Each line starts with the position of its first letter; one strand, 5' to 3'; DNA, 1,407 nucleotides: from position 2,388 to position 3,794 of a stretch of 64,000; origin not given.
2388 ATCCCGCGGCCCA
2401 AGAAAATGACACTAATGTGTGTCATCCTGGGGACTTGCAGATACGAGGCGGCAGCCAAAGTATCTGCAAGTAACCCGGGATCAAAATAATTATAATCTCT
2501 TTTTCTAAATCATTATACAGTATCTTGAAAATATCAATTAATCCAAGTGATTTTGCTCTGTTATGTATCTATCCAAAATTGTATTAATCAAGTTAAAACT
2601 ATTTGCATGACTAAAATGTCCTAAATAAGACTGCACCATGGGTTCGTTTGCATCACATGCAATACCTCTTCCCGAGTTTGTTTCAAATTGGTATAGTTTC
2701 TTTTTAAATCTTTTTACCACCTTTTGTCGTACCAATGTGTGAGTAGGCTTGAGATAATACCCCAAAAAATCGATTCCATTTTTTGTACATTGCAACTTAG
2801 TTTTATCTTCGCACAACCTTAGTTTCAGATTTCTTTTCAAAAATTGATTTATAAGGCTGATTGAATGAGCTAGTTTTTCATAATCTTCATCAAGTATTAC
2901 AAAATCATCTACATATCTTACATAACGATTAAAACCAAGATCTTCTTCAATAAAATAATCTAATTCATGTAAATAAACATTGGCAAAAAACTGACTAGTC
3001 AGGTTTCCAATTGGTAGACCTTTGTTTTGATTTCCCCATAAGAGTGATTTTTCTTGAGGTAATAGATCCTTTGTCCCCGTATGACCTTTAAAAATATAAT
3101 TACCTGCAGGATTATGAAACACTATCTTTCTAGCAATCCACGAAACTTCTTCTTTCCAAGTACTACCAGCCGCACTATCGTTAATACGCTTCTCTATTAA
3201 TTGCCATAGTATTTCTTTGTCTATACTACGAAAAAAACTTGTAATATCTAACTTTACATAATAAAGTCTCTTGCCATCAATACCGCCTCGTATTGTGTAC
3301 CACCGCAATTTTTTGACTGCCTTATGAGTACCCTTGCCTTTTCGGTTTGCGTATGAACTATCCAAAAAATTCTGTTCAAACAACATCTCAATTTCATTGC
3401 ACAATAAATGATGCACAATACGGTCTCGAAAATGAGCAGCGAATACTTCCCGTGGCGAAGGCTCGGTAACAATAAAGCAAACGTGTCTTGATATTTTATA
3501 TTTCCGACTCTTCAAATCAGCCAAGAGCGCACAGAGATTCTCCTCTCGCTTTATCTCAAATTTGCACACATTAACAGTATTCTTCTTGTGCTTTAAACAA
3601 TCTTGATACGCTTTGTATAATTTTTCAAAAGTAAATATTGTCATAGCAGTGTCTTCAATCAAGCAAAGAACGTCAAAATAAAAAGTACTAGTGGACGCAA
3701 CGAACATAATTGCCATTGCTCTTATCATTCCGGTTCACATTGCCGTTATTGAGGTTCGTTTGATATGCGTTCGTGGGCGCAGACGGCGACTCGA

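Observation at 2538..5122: Complete diversity-generating retroelement with a clean adenine-specific TR/VR signature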

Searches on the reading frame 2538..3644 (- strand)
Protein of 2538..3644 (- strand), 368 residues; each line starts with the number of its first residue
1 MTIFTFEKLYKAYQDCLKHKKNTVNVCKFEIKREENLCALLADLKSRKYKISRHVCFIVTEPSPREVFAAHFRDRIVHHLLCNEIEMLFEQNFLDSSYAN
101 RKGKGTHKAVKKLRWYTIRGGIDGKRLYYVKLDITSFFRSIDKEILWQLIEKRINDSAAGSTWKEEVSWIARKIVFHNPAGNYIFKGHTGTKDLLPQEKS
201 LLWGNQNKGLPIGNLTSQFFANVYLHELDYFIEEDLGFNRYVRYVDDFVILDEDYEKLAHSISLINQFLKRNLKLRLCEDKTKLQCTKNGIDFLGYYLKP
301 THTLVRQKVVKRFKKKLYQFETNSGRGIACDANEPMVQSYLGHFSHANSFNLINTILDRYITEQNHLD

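Call 6: search_protein_families(library=pfam, proteins=[window:2538-3644:-], max_evalue=0.01)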
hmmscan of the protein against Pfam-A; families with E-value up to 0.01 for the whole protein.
window:2538-3644:- (368 aa): 1 family
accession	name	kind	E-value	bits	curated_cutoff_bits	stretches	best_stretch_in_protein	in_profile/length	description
PF00078.32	RVT_1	-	2.7e-18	66.9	29.6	1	67-297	12-204/205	Reverse transcriptase (RNA-dependent DNA polymerase)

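Call 7: search_protein_families(library=ncbifam, proteins=[window:2538-3644:-], max_evalue=0.01)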
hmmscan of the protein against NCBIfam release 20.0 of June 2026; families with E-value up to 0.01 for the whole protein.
window:2538-3644:- (368 aa): 8 families
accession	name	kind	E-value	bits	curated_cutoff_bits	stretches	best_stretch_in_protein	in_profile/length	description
TIGR04416.1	group_II_RT_mat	equivalog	9.3e-36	123.7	300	2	205-356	175-337/353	group II intron reverse transcriptase/maturase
NF038233.2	retron_St85_RT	exception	2.3e-15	56.6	235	1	127-348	89-274/289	retron St85 family RNA-directed DNA polymerase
NF041747.1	Drt3a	equivalog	5.5e-15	55.6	200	1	124-307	108-271/412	antiviral reverse transcriptase Drt3a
NF041746.1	Drt2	equivalog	8.1e-12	45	390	1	204-318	218-341/416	antiviral reverse transcriptase Drt2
NF041749.1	Drt4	equivalog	3e-09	36.4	450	1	204-284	189-266/489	antiviral reverse transcriptase Drt4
TIGR04499.1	abortive_AbiA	subfamily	3.9e-07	29.2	250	1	125-157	144-176/615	AbiA family abortive infection protein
NF041748.1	Drt3b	equivalog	0.00015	20.6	350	1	205-283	227-313/647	antiviral reverse transcriptase Drt3b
NF041750.1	Drt5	equivalog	0.00058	18.9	550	1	233-287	198-253/484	antiviral reverse transcriptase Drt5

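Call 8: search_solved_structures(query=window:2538-3644:-, max_evalue=0.001, show_alignments=1)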
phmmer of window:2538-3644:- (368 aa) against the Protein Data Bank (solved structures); distinct sequences matched with E-value up to 0.001: 13.
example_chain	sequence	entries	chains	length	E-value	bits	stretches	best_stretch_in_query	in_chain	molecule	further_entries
8ub7_A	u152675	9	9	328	6.3e-45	157.3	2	3-158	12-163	Reverse transcriptase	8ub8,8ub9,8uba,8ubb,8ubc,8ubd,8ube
6ar1_A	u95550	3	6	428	1.5e-12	50.7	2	71-157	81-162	GsI-IIC RT | Trt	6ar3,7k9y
6me0_C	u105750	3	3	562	4e-12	49.4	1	207-343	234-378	Maturase reverse transcriptase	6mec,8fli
7uim_D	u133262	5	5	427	1.3e-11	47.7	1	209-324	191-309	Group II intron reverse transcriptase/maturase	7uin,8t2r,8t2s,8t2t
5g2x_C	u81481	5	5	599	3.5e-11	46.3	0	240-308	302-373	GROUP II INTRON-ENCODED PROTEIN LTRA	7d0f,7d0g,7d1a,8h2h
5hhl_A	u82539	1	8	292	1.2e-10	44.5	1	209-300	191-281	Retron-type reverse transcriptase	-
9ioa_A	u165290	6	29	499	5.2e-10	42.4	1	205-317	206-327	RNA-dependent DNA polymerase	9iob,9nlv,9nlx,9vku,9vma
5hhj_A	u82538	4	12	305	3.5e-09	39.7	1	209-297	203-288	Retron-type reverse transcriptase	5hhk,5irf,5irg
8bgj_A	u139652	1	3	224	1.6e-07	34.3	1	207-297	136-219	RNA-directed DNA polymerase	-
7kft_D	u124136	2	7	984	1.1e-06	31.5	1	203-304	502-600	Cas6-RT-Cas1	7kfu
9d4s_A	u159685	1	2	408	5.8e-05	25.8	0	208-319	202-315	Group II intron-like 4 reverse transcriptase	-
9d5x_A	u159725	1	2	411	5.9e-05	25.8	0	208-319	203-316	Group II intron-like 4 reverse transcriptase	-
9z6y_A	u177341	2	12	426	0.00028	23.6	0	191-267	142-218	Drt3a reverse transcriptase protein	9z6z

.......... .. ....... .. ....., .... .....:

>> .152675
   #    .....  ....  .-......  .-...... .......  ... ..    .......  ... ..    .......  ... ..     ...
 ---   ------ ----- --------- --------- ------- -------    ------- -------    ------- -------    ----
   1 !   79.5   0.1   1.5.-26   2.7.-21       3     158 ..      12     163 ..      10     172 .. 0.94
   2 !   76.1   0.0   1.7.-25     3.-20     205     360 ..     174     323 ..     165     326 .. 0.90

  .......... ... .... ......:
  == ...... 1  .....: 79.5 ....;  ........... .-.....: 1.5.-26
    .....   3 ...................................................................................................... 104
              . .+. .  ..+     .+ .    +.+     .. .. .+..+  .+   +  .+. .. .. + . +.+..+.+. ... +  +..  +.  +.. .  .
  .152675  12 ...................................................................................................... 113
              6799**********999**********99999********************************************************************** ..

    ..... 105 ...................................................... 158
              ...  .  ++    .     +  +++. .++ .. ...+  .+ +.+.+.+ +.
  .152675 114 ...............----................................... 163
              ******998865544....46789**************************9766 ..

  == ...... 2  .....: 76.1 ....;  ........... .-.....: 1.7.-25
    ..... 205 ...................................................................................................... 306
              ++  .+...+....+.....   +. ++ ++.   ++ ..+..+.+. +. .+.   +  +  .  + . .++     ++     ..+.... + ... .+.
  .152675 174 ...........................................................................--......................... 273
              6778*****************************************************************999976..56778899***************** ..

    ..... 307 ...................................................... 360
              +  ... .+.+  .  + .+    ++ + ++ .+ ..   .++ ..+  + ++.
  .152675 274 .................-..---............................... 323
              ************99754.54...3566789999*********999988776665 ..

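Call 14: find_encoding_contigs(protein=window:2538-3644:-, flank=10000, max_places=10)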
Protein window:2538-3644:- (368 aa): no gene with exactly this product is on record in the collection.

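Call 49: find_homologous_proteins(query=window:2538-3644:-, max_evalue=1e-10)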
Query window:2538-3644:- (368 aa): 7910 proteins with E <= 1e-10 among 8000 candidates; the best 120 are listed.
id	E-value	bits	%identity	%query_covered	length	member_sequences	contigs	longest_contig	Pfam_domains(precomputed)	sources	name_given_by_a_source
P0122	4.6e-251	850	100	100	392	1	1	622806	PF00078.33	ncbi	ncbi:MAG: reverse transcriptase/maturase family protein [Patescibacteria group bacterium]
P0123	2.8e-167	575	70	97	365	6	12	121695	PF00078.33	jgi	-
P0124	1.4e-156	540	65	97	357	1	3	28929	PF00078.33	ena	-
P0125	1.5e-155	536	65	96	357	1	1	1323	PF00078.33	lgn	-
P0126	3.8e-155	535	65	96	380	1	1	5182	PF00078.33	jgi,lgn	-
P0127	1.0e-154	533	63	97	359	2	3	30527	PF00078.33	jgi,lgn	jgi:retron-type reverse transcriptase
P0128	1.1e-154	533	65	97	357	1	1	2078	PF00078.33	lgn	-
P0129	1.1e-153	530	64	97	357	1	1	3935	PF00078.33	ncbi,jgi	jgi:RNA-directed DNA polymerase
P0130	4.9e-153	528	62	97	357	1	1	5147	PF00078.33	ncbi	-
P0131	7.3e-153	527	63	97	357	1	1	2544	PF00078.33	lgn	-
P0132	1.9e-151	523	62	97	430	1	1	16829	PF00078.33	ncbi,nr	ncbi:MAG: group II intron reverse transcriptase domain-containing protein [Candidatus Pacebacteria b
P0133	2.2e-151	522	63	97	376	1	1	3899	PF00078.33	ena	-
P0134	2.3e-151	522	64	97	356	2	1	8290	PF00078.33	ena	-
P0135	5.4e-151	521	64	97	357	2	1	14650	PF00078.33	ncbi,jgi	ncbi:MAG: reverse transcriptase domain-containing protein [Candidatus Paceibacterota bacterium]|jgi:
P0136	9.4e-151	520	63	97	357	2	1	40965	PF00078.33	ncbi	-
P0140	8.5e-150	517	63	97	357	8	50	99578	PF00078.33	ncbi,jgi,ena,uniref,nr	ncbi:TPA: reverse transcriptase [Candidatus Nomurabacteria bacterium]|uniref:Reverse transcriptase d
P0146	2.2e-147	509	61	96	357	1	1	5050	PF00078.33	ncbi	-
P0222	9.4e-120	418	57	95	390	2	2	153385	PF00078.33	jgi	-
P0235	1.8e-117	411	53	98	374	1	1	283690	PF00078.33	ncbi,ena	-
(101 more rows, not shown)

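Call 50: find_encoding_contigs(protein=P0123, flank=6000, max_places=4)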
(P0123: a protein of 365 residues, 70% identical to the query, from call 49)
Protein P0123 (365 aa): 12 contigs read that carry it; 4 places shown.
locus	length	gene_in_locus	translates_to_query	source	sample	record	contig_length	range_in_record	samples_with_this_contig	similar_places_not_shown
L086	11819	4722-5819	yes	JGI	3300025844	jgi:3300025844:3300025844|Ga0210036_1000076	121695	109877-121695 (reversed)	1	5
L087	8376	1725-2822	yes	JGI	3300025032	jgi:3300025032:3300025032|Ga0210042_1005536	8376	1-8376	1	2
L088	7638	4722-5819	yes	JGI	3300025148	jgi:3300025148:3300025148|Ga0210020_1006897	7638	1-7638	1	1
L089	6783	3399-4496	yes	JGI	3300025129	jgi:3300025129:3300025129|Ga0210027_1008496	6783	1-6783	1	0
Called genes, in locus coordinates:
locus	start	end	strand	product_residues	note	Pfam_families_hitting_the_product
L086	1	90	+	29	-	?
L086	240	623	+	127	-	-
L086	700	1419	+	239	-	PF13462:Thioredoxin_4, PF01323:DSBA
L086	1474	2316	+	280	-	PF00763:THF_DHG_CYH, PF02882:THF_DHG_CYH_C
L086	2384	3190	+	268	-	PF04402:SIMPL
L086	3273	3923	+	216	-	PF07963:N_methyl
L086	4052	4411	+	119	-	PF22296:bAvd (weak)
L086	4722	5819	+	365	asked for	PF00078:RVT_1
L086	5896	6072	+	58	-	PF00584:SecE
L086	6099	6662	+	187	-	PF02357:NusG, PF00467:KOW (weak)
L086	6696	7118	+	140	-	PF03946:Ribosomal_L11_N, PF00298:Ribosomal_L11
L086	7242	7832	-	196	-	PF00186:DHFR_1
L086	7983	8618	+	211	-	PF01467:CTP_transf_like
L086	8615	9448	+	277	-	PF00383:dCMP_cyt_deam_1, PF14437:MafB19-deam (weak)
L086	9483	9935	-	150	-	PF01230:HIT (weak)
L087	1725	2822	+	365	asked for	PF00078:RVT_1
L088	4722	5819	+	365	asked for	PF00078:RVT_1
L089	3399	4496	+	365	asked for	PF00078:RVT_1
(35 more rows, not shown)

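Call 51: find_encoding_contigs(protein=P0136, flank=6000, max_places=2)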
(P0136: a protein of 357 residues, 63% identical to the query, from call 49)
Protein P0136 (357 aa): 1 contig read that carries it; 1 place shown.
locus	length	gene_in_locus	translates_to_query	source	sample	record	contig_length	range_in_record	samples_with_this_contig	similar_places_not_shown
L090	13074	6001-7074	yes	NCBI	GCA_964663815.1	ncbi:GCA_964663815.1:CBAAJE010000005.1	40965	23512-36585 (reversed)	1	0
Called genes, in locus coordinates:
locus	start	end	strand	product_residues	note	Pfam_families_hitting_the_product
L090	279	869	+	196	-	-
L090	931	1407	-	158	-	-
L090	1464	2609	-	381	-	PF00390:malic, PF03949:Malic_M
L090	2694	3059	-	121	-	-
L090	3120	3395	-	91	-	-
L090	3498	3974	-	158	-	PF21715:CggR_N (weak), PF20803:PaaX_M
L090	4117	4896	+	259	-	PF07963:N_methyl, PF07603:Lcl_C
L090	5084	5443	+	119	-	PF22296:bAvd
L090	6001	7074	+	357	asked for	PF00078:RVT_1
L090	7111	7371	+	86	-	PF02583:Trns_repr_metal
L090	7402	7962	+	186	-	PF03713:DUF305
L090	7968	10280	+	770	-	PF00403:HMA, PF08282:Hydrolase_3 (faint), PF00122:E1-E2_ATPase, PF00702:Hydrolase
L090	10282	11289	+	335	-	PF00403:HMA, PF13386:DsbD_2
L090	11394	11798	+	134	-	PF13473:Cupredoxin_1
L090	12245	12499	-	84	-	-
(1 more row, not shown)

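Call 52: find_encoding_contigs(protein=P0146, flank=6000, max_places=2)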
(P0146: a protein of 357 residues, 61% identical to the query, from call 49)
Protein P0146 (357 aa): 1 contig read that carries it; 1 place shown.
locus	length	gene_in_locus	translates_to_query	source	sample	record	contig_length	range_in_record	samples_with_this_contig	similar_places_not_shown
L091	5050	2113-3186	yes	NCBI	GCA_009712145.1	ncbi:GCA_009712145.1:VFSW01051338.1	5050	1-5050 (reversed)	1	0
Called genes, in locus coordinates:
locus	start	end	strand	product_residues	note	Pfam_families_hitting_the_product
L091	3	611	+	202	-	?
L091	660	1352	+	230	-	PF07963:N_methyl, PF07603:Lcl_C, PF05689:InvE_AD (weak)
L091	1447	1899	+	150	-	-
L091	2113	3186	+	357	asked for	PF00078:RVT_1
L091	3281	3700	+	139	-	PF00164:Ribosom_S12_S23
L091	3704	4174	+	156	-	PF00177:Ribosomal_S7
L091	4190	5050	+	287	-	?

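Call 53: find_encoding_contigs(protein=P0140, flank=6000, max_places=6)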
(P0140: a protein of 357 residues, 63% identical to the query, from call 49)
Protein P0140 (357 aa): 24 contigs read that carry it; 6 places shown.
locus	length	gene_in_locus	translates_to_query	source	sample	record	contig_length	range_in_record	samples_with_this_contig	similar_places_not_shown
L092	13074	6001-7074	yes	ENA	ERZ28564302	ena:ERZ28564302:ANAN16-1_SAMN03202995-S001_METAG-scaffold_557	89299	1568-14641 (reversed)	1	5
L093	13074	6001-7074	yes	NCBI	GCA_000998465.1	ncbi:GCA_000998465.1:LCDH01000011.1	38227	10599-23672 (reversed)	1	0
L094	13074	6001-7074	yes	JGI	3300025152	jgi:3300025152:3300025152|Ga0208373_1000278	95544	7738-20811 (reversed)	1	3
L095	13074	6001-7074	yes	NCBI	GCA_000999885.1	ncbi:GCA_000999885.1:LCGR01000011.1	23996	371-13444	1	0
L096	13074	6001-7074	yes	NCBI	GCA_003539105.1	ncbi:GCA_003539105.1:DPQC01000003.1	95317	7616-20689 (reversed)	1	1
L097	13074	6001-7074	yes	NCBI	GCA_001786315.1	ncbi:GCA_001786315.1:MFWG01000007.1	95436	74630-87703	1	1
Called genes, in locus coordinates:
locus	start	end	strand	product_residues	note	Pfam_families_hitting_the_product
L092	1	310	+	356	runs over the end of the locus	PF01548:DEDD_Tnp_IS110, PF02371:Transposase_20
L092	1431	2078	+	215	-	-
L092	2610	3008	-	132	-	PF22296:bAvd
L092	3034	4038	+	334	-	PF00078:RVT_1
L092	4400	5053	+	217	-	PF07603:Lcl_C, PF05689:InvE_AD (weak)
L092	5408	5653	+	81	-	-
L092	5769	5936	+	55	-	PF07603:Lcl_C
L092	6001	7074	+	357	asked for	PF00078:RVT_1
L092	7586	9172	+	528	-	PF00239:Resolvase, PF07508:Recombinase, PF13408:Zn_ribbon_recom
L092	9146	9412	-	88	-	PF01541:GIY-YIG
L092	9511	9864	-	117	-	-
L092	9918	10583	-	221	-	PF25025:EF-Ts_N (faint), PF00889:EF_TS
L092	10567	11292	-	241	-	PF00318:Ribosomal_S2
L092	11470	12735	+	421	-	PF00587:tRNA-synt_2b, PF03129:HGTP_anticodon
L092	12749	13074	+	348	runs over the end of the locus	PF06723:MreB_Mbl, PF00022:Actin (faint), PF00012:HSP70, PF14450:FtsA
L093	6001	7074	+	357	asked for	PF00078:RVT_1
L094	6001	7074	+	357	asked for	PF00078:RVT_1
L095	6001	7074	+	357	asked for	PF00078:RVT_1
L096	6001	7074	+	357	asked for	PF00078:RVT_1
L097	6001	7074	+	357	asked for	PF00078:RVT_1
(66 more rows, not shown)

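Call 64: find_related_loci(query=window:2538-3644:-, collection=metagenome_contigs, flank=3500)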
Query window:2538-3644:- (368 aa) in metagenome_contigs; peptide patterns used: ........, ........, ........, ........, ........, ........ (x = any residue, [..] = any of these).
223 stretches matched a pattern; 8 encode a relative of the query (tblastn E <= 1e-3); 8 distinct loci.
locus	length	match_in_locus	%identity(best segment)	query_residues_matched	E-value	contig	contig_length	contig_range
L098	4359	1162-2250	62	1-368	8e-162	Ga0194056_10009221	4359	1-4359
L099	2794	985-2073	62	1-368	2e-164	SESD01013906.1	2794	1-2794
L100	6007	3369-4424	61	1-352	1e-149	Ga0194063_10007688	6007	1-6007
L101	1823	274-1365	49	1-361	3e-118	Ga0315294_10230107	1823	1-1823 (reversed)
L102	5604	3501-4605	55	1-363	4e-128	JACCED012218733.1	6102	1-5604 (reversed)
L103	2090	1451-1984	64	1-178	3e-79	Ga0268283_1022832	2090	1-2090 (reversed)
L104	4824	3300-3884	26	34-249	1e-12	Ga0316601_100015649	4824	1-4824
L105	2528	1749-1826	73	1-26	1e-7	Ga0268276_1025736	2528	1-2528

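Call 122: find_encoding_contigs(protein=P0235, flank=2500, max_places=1)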
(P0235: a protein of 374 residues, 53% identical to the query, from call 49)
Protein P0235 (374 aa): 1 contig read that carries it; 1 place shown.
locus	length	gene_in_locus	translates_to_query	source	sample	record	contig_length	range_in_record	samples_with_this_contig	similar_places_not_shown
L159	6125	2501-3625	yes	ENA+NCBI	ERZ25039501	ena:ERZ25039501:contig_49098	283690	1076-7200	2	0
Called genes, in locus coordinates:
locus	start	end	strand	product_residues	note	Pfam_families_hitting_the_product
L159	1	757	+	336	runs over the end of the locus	PF07532:Big_4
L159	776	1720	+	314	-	PF07603:Lcl_C (weak)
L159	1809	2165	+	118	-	-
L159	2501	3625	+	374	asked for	PF00078:RVT_1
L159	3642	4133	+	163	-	-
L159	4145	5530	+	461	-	PF18998:Flg_new_2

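Call 123: find_encoding_contigs(protein=P0222, flank=2500, max_places=1)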
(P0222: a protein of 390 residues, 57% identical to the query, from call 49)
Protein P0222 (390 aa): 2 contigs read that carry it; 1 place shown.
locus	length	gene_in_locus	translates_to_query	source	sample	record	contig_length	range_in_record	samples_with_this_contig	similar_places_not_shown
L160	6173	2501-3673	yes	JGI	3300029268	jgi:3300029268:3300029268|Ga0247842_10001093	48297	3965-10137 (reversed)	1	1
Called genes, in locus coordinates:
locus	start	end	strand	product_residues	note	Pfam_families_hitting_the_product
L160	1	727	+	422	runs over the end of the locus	PF01471:PG_binding_1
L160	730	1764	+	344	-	PF07603:Lcl_C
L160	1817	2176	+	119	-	PF22296:bAvd (weak)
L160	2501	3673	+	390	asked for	PF00078:RVT_1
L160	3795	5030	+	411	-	PF00587:tRNA-synt_2b, PF03129:HGTP_anticodon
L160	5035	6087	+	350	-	PF06723:MreB_Mbl, PF00012:HSP70, PF14450:FtsA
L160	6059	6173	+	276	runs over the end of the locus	PF04085:MreC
